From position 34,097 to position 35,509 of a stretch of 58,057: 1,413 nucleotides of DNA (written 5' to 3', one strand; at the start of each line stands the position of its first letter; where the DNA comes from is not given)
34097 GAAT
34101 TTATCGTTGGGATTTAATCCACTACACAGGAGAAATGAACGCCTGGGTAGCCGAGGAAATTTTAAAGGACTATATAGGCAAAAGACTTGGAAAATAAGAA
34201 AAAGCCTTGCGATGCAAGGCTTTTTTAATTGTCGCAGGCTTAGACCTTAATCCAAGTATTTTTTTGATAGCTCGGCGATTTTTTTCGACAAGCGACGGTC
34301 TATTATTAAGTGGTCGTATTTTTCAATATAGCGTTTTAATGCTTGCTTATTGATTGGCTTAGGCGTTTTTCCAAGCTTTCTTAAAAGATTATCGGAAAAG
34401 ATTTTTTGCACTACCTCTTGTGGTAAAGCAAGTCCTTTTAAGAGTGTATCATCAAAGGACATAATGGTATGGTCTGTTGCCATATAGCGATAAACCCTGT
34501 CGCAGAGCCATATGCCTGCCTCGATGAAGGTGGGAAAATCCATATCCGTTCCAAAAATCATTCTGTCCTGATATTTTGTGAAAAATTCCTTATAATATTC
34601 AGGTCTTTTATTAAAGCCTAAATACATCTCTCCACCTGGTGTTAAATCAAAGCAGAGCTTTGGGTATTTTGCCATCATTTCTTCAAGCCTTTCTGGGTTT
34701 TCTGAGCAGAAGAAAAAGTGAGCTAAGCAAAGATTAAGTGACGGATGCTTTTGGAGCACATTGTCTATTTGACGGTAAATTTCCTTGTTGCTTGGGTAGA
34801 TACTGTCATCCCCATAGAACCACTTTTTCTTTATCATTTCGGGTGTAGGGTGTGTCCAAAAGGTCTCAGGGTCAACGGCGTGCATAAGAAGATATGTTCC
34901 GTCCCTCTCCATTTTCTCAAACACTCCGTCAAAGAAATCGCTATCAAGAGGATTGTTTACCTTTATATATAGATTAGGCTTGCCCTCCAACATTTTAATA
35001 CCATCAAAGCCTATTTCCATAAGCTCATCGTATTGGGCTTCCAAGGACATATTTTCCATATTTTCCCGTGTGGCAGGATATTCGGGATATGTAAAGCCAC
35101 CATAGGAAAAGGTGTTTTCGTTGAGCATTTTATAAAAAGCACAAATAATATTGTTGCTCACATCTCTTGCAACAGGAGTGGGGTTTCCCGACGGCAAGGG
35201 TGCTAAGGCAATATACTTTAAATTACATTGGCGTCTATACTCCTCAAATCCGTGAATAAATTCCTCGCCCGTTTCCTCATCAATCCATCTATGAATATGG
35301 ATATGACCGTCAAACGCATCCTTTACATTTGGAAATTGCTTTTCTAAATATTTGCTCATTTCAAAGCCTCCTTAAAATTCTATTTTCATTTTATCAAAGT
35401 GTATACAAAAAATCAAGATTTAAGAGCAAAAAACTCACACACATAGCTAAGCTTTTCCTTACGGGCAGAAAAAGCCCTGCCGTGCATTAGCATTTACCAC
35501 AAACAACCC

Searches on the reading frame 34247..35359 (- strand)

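Call 4: search_protein_families(library=pfam, proteins=[window:34247-35359:-])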
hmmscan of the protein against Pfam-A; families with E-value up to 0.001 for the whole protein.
window:34247-35359:- (370 aa): 1 family
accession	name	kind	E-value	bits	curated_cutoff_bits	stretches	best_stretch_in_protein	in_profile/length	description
PF04909.20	Amidohydro_2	-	2.8e-09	37.6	26.4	1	112-324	100-282/289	Amidohydrolase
